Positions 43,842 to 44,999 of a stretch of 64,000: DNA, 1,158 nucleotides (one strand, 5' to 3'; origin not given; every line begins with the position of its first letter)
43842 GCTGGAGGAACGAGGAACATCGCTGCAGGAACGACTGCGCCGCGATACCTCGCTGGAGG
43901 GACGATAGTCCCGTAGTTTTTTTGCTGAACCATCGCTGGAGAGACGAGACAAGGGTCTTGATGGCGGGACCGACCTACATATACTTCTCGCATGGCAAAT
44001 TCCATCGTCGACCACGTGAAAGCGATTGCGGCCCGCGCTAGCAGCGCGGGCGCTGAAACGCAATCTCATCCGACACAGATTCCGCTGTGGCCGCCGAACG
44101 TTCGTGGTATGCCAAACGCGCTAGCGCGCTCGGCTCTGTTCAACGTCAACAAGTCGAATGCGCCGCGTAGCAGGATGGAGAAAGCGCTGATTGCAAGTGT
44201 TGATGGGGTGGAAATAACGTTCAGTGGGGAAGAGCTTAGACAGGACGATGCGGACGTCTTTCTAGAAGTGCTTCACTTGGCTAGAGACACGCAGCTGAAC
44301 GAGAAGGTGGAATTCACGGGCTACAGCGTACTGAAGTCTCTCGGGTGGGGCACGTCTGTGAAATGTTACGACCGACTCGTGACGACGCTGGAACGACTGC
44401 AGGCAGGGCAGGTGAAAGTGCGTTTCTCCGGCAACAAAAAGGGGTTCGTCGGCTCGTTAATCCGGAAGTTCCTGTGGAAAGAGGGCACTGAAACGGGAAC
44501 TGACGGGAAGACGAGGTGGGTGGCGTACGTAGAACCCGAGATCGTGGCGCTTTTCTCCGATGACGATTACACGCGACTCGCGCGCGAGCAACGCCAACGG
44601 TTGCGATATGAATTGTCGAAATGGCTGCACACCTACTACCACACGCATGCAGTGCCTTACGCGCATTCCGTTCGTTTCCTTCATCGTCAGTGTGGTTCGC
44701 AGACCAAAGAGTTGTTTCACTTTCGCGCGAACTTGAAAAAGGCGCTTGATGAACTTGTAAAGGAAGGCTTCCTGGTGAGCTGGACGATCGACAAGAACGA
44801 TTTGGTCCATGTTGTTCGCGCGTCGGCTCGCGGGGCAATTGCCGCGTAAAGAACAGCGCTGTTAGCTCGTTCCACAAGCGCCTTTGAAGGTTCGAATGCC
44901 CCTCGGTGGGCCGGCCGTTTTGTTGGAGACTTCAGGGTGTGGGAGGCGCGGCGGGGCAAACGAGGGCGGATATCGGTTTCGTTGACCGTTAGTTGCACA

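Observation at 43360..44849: Iteron oriV (about 15 direct repeats flanking an AT-rich core) directly upstream of a TrfA-like initiator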

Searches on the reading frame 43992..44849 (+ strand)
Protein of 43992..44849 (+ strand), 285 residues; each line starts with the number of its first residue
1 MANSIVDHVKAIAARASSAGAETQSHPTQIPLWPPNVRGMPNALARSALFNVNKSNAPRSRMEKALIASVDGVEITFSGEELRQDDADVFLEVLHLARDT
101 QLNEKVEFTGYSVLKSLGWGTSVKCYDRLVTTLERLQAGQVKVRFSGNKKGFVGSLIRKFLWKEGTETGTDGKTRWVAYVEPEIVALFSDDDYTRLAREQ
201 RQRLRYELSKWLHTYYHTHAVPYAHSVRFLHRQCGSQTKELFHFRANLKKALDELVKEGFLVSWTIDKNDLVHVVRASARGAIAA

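Call 4: search_protein_families(library=pfam, proteins=[window:43992-44849:+], max_evalue=0.01)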
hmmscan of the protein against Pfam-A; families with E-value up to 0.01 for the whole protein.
window:43992-44849:+ (285 aa): 2 families
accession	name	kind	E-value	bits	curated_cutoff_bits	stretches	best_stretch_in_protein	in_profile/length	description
PF07042.17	TrfA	-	2.1e-34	119.3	22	1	29-276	38-282/282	TrfA protein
PF10134.15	RPA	-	4.9e-05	23.4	27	1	97-250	62-216/228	Replication initiator protein A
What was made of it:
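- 43992..44849 (+): trfA, plasmid replication initiator (285 aa). Pfam TrfA at E 2.1e-34 (call 4).
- Checked: (5) ORF 43992-44849 is TrfA-like (call 4).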

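Call 5: search_protein_families(library=ncbifam, proteins=[window:43992-44849:+], max_evalue=0.01)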
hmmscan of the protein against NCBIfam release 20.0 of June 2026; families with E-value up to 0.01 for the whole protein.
window:43992-44849:+ (285 aa): 0 families

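Call 10: search_dna_similar(query=window:43992-44849:+, collection=plasmids, mode=protein, max_rows=30)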
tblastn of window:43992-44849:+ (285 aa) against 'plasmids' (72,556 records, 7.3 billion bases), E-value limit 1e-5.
Records with a match: 618; places in all: 637; records where one place covers at least 80% of the query: 586.
Best place of each record, by identity: >=99% 1; 95-99% 56; 60-80% 2; <60% 559.
By first word of the organism name: Burkholderia 106; Escherichia 83; uncultured 80; Neisseria 52; Pseudomonas 48; Xanthomonas 26; Klebsiella 20; Arsenophonus 19; Xylella 12; Salmonella 10; and 67 more.
By predicted mobility (MOB-suite, as given by PLSDB): conjugative 434; non-mobilizable 122; mobilizable 62.
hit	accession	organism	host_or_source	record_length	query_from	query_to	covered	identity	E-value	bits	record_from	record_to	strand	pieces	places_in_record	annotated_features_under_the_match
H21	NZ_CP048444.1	Burkholderia multivorans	Homo sapiens,sputum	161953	1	285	100%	100.0%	5e-174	539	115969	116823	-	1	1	trfA: plasmid replication initiator TrfA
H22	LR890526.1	Burkholderia cepacia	Homo sapiens,catheter tip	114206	1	285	100%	97.5%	3e-170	529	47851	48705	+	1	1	record has no annotation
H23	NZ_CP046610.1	Burkholderia contaminans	cell culture,cucumber rhizosphere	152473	1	285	100%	97.5%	3e-170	529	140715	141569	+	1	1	trfA: plasmid replication initiator TrfA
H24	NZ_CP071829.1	Burkholderia anthina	pure culture,RoundUp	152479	1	285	100%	97.5%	3e-170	529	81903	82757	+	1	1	trfA: plasmid replication initiator TrfA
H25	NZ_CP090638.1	Burkholderia contaminans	pharmaceutical solution,pharmaceutical ...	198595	1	285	100%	97.5%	3e-170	529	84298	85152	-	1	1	trfA: plasmid replication initiator TrfA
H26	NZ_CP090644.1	Burkholderia contaminans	sheep,milk,milk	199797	1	285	100%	97.5%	3e-170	529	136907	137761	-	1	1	trfA: plasmid replication initiator TrfA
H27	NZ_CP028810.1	Burkholderia contaminans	genomic DNA,the respiratory tract of a ...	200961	1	285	100%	97.5%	3e-170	529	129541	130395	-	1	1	trfA: plasmid replication initiator TrfA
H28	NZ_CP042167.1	Burkholderia contaminans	soil,soil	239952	1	285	100%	97.5%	3e-170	529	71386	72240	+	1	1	trfA: plasmid replication initiator TrfA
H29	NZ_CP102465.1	Burkholderia contaminans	Homo sapiens,pure culture,sputum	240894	1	285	100%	97.5%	3e-170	529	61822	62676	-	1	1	trfA: plasmid replication initiator TrfA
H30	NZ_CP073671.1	Burkholderia cenocepacia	Homo sapiens,blood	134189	1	285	100%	97.2%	6e-170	528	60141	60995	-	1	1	trfA: plasmid replication initiator TrfA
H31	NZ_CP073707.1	Burkholderia cenocepacia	Homo sapiens,blood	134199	1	285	100%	97.2%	6e-170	528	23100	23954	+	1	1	trfA: plasmid replication initiator TrfA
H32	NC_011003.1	Burkholderia cenocepacia J2315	-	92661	1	285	100%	97.2%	1e-169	527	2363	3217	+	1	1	trfA: plasmid replication initiator TrfA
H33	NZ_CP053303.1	Burkholderia cenocepacia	Homo sapiens,sputum from cystic ...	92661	1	285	100%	97.2%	1e-169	527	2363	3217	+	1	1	trfA: plasmid replication initiator TrfA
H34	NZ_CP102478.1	Burkholderia cenocepacia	Homo sapiens,pure culture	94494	1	285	100%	97.2%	1e-169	527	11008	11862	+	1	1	trfA: plasmid replication initiator TrfA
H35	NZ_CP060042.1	Burkholderia cenocepacia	Soil,soil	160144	1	285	100%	97.2%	1e-169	527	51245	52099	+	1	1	trfA: plasmid replication initiator TrfA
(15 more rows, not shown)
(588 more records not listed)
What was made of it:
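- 43992..44849 (+): 100% identical to the NZ_CP048444.1 product and 97% to the pBCJ2315 product (call 10).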

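Call 30: search_dna_similar(query=window:43992-44849:+, collection=plasmids, mode=protein, max_rows=60, rows=spread)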
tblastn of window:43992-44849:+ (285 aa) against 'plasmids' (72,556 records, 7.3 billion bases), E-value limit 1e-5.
Records with a match: 618; places in all: 637; records where one place covers at least 80% of the query: 586.
Best place of each record, by identity: >=99% 1; 95-99% 56; 60-80% 2; <60% 559.
By first word of the organism name: Burkholderia 106; Escherichia 83; uncultured 80; Neisseria 52; Pseudomonas 48; Xanthomonas 26; Klebsiella 20; Arsenophonus 19; Xylella 12; Salmonella 10; and 67 more.
By predicted mobility (MOB-suite, as given by PLSDB): conjugative 434; non-mobilizable 122; mobilizable 62.
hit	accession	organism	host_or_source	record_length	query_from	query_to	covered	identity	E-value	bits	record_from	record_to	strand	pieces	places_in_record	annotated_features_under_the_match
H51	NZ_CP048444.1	Burkholderia multivorans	Homo sapiens,sputum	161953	1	285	100%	100.0%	5e-174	539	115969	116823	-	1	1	trfA: plasmid replication initiator TrfA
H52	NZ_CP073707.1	Burkholderia cenocepacia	Homo sapiens,blood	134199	1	285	100%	97.2%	6e-170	528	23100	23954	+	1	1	trfA: plasmid replication initiator TrfA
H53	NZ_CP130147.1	Burkholderia glumae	Oryza sativa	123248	1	285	100%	97.2%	2e-169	526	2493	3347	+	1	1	trfA: plasmid replication initiator TrfA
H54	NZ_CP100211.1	Burkholderia glumae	cell culture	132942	1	285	100%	97.2%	2e-169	526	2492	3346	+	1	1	trfA: plasmid replication initiator TrfA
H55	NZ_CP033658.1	Burkholderia glumae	bacterial cell,diseased rice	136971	1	285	100%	97.2%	2e-169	526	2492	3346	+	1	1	trfA: plasmid replication initiator TrfA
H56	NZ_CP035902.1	Burkholderia glumae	Oryza sativa,Rice panicles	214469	1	285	100%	97.2%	2e-169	526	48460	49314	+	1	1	trfA: plasmid replication initiator TrfA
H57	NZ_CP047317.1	Burkholderia glumae AU6208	rice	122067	23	279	90%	42.4%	5e-62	218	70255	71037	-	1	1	trfA: plasmid replication initiator TrfA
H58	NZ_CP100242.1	Burkholderia glumae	cell culture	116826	23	276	89%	42.5%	7e-62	218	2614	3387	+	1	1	trfA: plasmid replication initiator TrfA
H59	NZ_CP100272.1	Burkholderia glumae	cell culture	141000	23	276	89%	42.5%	7e-62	218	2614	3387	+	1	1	trfA: plasmid replication initiator TrfA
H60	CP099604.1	Comamonadaceae bacterium OTU4NAUVB1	Arabidopsis thaliana,pure culture,leaf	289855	30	282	89%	41.3%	2e-54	196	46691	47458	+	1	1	trfA: plasmid replication initiator TrfA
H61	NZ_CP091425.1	Methylobacter sp. YRD-M1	isolate,wetland soil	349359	29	280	88%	37.7%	1e-44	168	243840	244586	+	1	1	trfA: plasmid replication initiator TrfA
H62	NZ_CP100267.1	Burkholderia glumae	cell culture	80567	31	284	89%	36.8%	5e-42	160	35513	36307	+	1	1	trfA: plasmid replication initiator TrfA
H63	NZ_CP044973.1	Hydrogenophaga sp. PBL-H3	-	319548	30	285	90%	35.7%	9e-41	157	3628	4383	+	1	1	trfA: plasmid replication initiator TrfA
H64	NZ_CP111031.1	Pseudomonas aeruginosa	Homo sapiens,sputum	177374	27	276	88%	36.0%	1e-32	133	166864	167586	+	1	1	trfA: plasmid replication initiator TrfA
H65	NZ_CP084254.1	Caballeronia sp. Sq4a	Anasa tristis,Cell culture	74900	29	277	87%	35.9%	2e-38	150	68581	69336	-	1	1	trfA: plasmid replication initiator TrfA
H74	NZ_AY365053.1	Cupriavidus pinatubonensis JMP134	-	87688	33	276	86%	34.5%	2e-29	124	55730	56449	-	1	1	trfA: plasmid replication initiator TrfA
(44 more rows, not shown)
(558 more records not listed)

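Call 31: get_annotated_region(hit=H58, flank=3000)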
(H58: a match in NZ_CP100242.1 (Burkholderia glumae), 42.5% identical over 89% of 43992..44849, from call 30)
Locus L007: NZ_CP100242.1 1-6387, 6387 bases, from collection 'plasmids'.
description: Burkholderia glumae strain BGR22S plasmid p22s3p, complete sequence
organism: Burkholderia glumae (NCBI taxid 337)
taxonomy: Bacteria; Pseudomonadota; Betaproteobacteria; Burkholderiales; Burkholderiaceae; Burkholderia; Burkholderia glumae
host: -; source: cell culture; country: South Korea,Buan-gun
typing (MOB-suite, as given by PLSDB): conjugative; replicon rep_cluster_1449; relaxase MOBF; mating-pair formation MPF_F
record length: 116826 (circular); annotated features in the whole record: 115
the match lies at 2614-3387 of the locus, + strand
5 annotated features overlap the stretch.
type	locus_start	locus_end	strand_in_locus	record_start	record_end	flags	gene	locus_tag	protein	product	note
CDS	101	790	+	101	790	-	parA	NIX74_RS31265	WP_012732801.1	ParA family partition ATPase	-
CDS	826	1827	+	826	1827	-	-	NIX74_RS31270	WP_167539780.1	ParB/RepB/Spo0J family partition protein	GO:0007059 - chromosome segregation [Evidence IEA]; GO:0000910 - cytokinesis [Evidence IEA]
CDS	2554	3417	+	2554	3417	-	trfA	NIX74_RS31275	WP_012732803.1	plasmid replication initiator TrfA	-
CDS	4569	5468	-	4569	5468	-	-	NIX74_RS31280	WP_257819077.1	Crp/Fnr family transcriptional regulator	-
CDS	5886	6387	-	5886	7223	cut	-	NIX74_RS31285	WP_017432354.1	DUF1173 domain-containing protein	-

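Call 32: get_annotated_region(hit=H60, flank=3000)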
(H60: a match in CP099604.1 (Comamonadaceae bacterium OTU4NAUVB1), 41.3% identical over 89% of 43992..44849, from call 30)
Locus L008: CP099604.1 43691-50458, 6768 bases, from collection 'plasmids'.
description: Comamonadaceae bacterium OTU4NAUVB1 plasmid unnamed3, complete sequence
organism: Comamonadaceae bacterium OTU4NAUVB1 (NCBI taxid 2952996)
taxonomy: Bacteria; Pseudomonadota; Betaproteobacteria; Burkholderiales; Comamonadaceae; ; Comamonadaceae bacterium OTU4NAUVB1
host: -; source: Arabidopsis thaliana,pure culture,leaf; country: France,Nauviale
typing (MOB-suite, as given by PLSDB): non-mobilizable
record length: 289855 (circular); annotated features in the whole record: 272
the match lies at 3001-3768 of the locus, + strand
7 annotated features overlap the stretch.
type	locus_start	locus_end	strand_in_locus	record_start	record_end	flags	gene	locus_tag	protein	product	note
CDS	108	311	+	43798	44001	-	-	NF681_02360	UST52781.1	hypothetical protein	-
CDS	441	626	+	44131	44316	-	-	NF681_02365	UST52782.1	hypothetical protein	-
CDS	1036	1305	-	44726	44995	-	-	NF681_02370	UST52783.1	hypothetical protein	-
CDS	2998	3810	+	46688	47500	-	trfA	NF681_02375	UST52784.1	plasmid replication initiator TrfA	-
CDS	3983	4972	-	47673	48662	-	-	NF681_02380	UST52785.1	ParB/RepB/Spo0J family partition protein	-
CDS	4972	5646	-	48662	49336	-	-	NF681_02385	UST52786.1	AAA family ATPase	-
CDS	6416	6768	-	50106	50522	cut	-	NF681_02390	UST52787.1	RidA family protein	-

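Call 33: get_annotated_region(hit=H63, flank=3000)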
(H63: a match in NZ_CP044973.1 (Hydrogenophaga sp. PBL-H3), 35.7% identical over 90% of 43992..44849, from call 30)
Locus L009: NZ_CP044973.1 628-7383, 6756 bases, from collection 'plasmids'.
description: Hydrogenophaga sp. PBL-H3 substr. PBL-H3(B4) plasmid pPBL-H3_B4-1, complete sequence
organism: Hydrogenophaga sp. PBL-H3 (NCBI taxid 434010)
taxonomy: Bacteria; Pseudomonadota; Betaproteobacteria; Burkholderiales; Comamonadaceae; Hydrogenophaga; Hydrogenophaga sp. PBL-H3
host: -; source: -; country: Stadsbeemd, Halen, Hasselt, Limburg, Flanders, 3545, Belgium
typing (MOB-suite, as given by PLSDB): conjugative; replicon rep_cluster_2238; relaxase MOBP; mating-pair formation MPF_T
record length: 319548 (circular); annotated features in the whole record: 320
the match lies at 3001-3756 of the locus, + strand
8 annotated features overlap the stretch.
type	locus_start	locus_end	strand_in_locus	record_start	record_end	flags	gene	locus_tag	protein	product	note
CDS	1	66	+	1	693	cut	-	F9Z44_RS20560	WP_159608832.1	hypothetical protein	-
CDS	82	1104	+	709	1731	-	-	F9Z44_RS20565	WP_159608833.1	ParB N-terminal domain-containing protein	-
CDS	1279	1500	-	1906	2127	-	-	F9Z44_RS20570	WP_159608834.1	hypothetical protein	-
CDS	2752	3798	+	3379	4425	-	trfA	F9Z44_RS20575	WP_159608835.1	plasmid replication initiator TrfA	-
CDS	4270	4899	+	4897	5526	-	-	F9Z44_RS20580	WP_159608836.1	DUF429 domain-containing protein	-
CDS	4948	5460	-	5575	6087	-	-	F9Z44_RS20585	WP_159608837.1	hypothetical protein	-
CDS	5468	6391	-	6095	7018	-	-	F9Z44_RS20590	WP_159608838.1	PD-(D/E)XK nuclease-like domain-containing protein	-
CDS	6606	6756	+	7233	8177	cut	-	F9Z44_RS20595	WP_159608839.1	hypothetical protein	-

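Call 49: search_solved_structures(query=window:43992-44849:+, max_evalue=1)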
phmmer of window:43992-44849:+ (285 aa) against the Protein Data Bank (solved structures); distinct sequences matched with E-value up to 1: 0.
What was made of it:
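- On TrfA initiator family (Pfam PF07042): No PDB sequence relative was found at E <= 1 (call 49).
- Tried and rejected: The PDB sequence search returned nothing (call 49).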

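Call 55: search_protein_families(library=phrogs, proteins=[window:43992-44849:+], max_evalue=0.01)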
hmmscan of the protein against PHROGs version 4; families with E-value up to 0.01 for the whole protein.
window:43992-44849:+ (285 aa): 1 family
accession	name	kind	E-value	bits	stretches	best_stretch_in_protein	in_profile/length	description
phrog_26900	-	unknown function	1.9e-34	120.4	1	33-269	10-255/262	-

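Call 57: get_annotated_region(hit=H74, flank=1500)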
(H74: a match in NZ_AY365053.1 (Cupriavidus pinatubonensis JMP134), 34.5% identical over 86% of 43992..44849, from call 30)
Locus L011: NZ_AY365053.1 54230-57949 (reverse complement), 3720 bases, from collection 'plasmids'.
description: Cupriavidus pinatubonensis JMP134 plasmid pJP4, complete sequence
organism: Cupriavidus pinatubonensis JMP134 (NCBI taxid 264198)
taxonomy: Bacteria; Pseudomonadota; Betaproteobacteria; Burkholderiales; Burkholderiaceae; Cupriavidus; Cupriavidus pinatubonensis; Cupriavidus pinatubonensis JMP134
host: -; source: -; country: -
typing (MOB-suite, as given by PLSDB): conjugative; replicon IncP; relaxase MOBP; mating-pair formation MPF_T
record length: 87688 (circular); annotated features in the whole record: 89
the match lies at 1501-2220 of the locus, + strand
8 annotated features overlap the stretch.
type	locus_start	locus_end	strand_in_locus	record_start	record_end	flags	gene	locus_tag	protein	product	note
CDS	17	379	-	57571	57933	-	-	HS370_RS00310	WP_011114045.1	transcriptional regulator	-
CDS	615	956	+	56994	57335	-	-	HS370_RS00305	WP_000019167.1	single-stranded DNA-binding protein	-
CDS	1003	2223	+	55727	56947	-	trfA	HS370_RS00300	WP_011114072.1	plasmid replication initiator TrfA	-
CDS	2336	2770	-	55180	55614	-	-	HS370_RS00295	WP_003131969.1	mercury resistance transcriptional regulator MerR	-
predicted_resistance_gene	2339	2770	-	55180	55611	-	merR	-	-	mercury resistance transcriptional regulator MerR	predicted by amrfinderplus; class MERCURY; identity 100.0%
CDS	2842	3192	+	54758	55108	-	merT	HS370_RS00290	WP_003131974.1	mercuric ion transporter MerT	-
predicted_resistance_gene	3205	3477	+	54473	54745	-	merP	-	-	mercury resistance system periplasmic binding protein MerP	predicted by amrfinderplus; class MERCURY; identity 100.0%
predicted_resistance_gene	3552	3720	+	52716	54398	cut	merA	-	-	mercury(II) reductase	predicted by amrfinderplus; class MERCURY; identity 98.57%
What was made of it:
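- Closest known: RK2/RP4. Different: There is one DnaA-like box rather than four. trfA lies immediately beside oriV and next to parAB rather than in a distant ssb-trfA operon (compare L011, call 57).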

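Call 74: predict_structure(protein=window:43992-44846:+)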
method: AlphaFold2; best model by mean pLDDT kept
length: 285 residues; sequences in the alignment: 1
mean_pLDDT: 37.1   pTM: 0.26
mean pLDDT of the five models: 37.1, 36.1, 34.8, 34.0, 32.7
residues with pLDDT >= 90: 0; 70-90: 0; 50-70: 7; < 50: 278
segments of 3 or more residues with pLDDT < 50: 1-9, 11-248, 254-263, 265-285
pLDDT, mean of each block of 10 residues (from residue 1): 42 42 29 28 26 27 30 36 42 45 38 34 33 40 40 36 45 43 30 35 42 38 30 34 45 48 44 40 29
secondary structure, 60 per line:
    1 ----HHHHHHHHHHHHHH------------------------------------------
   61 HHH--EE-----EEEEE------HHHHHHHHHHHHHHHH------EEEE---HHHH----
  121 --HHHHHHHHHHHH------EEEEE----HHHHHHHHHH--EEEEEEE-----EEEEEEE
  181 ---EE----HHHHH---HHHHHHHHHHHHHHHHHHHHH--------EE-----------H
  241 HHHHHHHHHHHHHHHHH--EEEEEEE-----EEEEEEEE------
elements in order: H5-18 E73-77 H84-99 E106-109 H113-116 H123-134 E141-145 H150-159 E162-168 E174-180 H190-194 H198-218 H240-257 E260-266 E272-279
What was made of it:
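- On TrfA initiator family (Pfam PF07042): The single-sequence AlphaFold2 model had a mean pLDDT of 37, which is unusable (call 74).
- The fold of the protein could not be checked, because the single-sequence model was unusable (call 74).
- Tried and rejected: (5) Single-sequence AlphaFold2 model of TrfA: mean pLDDT 37, unusable, so no fold search was run (call 74).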
